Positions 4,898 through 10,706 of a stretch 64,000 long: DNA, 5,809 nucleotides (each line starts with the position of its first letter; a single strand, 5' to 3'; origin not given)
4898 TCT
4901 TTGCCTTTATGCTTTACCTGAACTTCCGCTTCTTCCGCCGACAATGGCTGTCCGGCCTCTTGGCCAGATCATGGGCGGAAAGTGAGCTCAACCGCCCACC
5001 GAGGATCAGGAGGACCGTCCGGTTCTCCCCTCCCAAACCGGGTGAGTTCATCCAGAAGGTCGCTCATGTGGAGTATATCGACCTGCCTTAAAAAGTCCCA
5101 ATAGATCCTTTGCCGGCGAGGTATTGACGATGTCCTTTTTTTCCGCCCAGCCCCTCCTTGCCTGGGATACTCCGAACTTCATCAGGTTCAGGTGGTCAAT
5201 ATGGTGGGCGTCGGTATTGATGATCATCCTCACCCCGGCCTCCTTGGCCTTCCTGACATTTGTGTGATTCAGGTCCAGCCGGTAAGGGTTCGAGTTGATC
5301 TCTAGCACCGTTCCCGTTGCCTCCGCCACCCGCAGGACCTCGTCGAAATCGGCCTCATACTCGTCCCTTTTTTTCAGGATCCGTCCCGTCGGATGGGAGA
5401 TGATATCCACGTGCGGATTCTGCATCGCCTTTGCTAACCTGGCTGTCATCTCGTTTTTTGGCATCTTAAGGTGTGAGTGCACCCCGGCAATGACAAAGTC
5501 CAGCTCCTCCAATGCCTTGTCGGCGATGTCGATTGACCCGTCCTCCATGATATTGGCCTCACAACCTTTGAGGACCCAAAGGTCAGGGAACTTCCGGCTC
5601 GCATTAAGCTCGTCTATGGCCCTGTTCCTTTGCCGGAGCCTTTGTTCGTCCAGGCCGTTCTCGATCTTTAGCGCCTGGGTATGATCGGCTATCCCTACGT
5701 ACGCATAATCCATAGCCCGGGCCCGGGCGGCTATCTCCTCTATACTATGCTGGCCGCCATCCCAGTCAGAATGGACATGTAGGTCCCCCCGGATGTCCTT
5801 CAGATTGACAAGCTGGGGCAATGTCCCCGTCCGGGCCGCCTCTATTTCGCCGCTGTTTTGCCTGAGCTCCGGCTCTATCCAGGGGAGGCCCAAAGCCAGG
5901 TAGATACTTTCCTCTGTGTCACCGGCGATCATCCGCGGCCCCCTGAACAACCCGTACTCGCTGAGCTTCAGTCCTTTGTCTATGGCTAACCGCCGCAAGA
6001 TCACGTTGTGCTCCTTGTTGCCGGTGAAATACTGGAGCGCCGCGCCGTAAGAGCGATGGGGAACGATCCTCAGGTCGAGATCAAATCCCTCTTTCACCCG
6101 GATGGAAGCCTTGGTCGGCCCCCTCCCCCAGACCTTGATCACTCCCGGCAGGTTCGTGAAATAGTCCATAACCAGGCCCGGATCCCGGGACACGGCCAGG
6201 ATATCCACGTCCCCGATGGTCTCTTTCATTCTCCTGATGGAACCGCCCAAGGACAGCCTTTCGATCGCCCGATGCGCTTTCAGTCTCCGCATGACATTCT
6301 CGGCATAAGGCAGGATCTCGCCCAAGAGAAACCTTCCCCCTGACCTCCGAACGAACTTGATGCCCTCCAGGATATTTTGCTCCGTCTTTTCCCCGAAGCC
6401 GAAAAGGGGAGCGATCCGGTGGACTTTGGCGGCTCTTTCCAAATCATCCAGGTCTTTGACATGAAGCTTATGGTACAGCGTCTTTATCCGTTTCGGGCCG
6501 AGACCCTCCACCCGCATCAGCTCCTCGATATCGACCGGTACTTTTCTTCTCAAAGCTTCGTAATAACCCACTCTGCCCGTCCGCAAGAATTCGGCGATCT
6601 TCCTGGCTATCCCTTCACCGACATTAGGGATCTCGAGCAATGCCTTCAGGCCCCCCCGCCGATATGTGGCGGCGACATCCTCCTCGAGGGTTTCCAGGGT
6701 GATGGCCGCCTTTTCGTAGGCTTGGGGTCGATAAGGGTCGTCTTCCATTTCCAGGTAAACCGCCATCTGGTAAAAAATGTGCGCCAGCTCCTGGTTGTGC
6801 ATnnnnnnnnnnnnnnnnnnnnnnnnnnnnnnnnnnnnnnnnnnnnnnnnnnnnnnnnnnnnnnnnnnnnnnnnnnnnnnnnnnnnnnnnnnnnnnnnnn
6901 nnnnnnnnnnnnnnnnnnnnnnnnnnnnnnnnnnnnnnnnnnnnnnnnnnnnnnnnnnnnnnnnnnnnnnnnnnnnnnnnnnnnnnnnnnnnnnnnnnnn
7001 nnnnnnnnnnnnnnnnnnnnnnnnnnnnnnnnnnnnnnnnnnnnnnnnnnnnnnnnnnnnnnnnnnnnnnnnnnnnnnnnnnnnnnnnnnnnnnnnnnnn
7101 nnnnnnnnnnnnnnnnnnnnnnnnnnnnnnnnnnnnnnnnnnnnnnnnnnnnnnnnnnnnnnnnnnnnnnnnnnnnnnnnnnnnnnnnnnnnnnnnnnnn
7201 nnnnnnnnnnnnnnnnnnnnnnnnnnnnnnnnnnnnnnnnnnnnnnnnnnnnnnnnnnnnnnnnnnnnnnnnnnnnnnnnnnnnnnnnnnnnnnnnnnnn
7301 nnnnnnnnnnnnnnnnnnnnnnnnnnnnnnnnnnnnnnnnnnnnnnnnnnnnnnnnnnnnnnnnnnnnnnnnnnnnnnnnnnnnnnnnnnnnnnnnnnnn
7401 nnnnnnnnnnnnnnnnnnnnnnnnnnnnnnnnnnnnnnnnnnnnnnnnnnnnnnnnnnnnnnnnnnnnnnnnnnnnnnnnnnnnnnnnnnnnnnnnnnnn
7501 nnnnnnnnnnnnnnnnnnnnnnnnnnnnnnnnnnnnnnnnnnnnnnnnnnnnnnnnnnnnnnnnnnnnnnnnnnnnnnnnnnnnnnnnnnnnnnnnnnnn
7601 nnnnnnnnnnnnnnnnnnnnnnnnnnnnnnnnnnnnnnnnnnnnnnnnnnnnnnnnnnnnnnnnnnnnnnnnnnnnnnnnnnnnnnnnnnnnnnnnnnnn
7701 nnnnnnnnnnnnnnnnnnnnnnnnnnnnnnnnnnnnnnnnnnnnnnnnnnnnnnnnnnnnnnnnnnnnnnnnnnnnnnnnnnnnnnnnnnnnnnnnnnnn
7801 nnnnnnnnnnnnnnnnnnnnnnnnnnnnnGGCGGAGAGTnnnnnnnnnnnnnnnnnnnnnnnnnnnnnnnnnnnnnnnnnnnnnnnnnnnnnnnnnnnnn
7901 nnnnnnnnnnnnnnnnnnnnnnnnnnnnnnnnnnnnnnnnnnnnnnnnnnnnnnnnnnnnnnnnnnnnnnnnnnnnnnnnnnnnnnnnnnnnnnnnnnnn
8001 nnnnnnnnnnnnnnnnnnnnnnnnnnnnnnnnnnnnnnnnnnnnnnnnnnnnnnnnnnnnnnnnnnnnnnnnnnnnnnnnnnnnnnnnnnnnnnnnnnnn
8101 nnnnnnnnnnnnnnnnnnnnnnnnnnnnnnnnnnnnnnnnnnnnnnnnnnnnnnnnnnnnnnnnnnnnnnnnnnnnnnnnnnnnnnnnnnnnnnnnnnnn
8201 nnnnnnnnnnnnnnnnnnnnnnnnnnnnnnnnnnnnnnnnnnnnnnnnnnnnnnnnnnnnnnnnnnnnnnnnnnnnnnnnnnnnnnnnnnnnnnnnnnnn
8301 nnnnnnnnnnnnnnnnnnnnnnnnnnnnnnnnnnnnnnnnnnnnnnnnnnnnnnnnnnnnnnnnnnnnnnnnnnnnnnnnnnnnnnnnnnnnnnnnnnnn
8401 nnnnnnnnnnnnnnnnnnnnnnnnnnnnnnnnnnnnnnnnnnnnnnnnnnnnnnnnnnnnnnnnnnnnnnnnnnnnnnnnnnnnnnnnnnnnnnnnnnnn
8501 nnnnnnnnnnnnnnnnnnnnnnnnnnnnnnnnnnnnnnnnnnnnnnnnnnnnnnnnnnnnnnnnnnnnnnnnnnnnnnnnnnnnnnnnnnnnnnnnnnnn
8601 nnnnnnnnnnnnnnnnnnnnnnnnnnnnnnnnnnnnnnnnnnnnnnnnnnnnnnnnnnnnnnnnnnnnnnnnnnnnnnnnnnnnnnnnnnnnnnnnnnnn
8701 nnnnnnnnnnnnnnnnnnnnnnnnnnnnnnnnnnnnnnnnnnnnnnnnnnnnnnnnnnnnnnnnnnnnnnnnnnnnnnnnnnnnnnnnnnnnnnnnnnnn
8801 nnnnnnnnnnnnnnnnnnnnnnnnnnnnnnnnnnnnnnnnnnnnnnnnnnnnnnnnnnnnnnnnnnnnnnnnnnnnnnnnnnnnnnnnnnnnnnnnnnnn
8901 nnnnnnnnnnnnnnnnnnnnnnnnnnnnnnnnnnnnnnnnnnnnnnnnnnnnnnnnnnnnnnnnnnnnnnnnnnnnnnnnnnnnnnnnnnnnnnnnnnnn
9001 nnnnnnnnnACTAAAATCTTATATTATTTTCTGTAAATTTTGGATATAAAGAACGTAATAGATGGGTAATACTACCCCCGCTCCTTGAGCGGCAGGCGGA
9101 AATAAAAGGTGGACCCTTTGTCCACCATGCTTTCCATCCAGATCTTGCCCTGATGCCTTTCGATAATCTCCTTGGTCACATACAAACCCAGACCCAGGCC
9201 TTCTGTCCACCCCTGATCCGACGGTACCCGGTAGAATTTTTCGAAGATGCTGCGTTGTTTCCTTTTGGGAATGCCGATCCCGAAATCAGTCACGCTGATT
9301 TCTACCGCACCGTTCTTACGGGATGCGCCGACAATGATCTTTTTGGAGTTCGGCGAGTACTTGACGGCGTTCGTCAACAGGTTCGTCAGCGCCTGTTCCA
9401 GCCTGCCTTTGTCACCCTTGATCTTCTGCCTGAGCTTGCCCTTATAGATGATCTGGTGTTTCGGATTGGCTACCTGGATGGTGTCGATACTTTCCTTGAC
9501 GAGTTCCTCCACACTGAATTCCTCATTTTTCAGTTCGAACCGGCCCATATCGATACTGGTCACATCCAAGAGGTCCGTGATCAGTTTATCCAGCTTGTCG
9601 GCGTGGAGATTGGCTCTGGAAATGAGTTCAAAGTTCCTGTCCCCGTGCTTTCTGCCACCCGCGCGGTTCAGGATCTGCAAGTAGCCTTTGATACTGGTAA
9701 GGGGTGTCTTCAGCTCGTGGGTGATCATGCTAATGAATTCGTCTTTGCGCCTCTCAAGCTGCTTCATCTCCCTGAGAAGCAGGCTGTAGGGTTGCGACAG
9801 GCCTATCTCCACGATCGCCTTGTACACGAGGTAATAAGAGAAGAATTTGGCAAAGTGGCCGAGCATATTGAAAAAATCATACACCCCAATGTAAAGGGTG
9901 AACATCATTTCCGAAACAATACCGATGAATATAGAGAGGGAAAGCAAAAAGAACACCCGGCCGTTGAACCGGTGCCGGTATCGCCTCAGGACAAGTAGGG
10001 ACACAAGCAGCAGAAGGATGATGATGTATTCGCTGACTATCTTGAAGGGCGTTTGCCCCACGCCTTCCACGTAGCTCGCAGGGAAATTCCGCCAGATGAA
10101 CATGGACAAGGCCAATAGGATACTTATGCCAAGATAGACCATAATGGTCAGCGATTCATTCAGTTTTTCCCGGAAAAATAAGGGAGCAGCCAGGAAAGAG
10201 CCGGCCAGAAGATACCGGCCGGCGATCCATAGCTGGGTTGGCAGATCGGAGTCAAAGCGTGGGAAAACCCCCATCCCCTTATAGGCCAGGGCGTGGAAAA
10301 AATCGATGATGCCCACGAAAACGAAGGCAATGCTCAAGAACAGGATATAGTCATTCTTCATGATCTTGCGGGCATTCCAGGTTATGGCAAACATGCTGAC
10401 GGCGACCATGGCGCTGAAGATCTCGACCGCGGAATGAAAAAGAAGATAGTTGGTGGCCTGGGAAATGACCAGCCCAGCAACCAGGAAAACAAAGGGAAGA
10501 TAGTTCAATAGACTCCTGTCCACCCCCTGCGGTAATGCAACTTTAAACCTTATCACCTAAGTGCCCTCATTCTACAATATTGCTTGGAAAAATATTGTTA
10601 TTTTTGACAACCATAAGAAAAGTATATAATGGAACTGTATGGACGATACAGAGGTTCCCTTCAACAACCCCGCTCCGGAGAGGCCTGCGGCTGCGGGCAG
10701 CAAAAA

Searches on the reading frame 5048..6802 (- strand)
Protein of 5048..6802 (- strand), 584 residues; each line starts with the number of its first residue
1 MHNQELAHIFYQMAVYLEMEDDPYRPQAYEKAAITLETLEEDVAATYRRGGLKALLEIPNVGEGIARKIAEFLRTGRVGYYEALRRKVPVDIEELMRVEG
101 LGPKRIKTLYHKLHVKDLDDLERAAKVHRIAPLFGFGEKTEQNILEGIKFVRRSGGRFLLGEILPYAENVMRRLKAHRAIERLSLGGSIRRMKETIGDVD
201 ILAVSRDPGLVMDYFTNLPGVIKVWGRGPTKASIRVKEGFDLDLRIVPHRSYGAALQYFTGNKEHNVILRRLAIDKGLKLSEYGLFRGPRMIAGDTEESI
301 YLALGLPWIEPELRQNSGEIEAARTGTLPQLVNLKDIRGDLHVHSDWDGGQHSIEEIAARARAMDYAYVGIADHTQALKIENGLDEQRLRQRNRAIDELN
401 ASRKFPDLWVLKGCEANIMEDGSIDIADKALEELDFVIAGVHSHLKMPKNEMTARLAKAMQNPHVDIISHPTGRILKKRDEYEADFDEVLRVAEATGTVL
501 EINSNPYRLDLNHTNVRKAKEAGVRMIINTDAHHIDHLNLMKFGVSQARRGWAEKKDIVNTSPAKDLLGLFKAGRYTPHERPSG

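Call 19: search_protein_families(library=pfam, proteins=[window:5048-6802:-], max_evalue=0.01)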
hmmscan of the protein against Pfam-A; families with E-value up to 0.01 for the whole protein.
window:5048-6802:- (584 aa): 7 families
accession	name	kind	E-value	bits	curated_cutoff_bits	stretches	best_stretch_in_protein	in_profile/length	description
PF14791.11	DNA_pol_B_thumb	-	9.3e-24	83.5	25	1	255-315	1-63/63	DNA polymerase beta thumb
PF14716.13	HHH_8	-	6.3e-16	59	30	1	1-77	1-72/73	Helix-hairpin-helix domain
PF14520.12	HHH_5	-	1.4e-10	41.9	27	1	93-149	2-56/57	Helix-hairpin-helix domain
PF02811.25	PHP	-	1.2e-09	39.2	26.4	1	340-504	1-163/164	PHP domain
PF00633.29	HHH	-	6.2e-05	23.1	24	0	85-105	3-23/30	Helix-hairpin-helix motif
PF10391.15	DNA_pol_lambd_f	-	0.0057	16.9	29.8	0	94-123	2-30/51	Fingers domain of DNA polymerase lambda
PF14792.12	DNA_pol_B_palm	-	0.0063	17.2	25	0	170-207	14-51/113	DNA polymerase beta palm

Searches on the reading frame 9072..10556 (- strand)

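Call 19: search_protein_families(library=pfam, proteins=[window:9072-10556:-], max_evalue=0.01)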
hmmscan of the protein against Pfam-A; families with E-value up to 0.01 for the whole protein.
window:9072-10556:- (494 aa): 4 families
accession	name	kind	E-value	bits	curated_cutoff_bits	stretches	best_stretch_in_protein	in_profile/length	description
PF17159.10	MASE3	-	1.3e-83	280.5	31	1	34-256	3-226/226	Membrane-associated sensor domain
PF02518.31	HATPase_c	-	2.3e-28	99.3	26.4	1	381-491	1-110/111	Histidine kinase-, DNA gyrase B-, and HSP90-like ATPase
PF00512.31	HisKA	-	5e-15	55.7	26.9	1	271-337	2-65/66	His Kinase A (phospho-acceptor) domain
PF13581.12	HATPase_c_2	-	0.00026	21.4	27.4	1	384-463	30-107/127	Histidine kinase-like ATPase domain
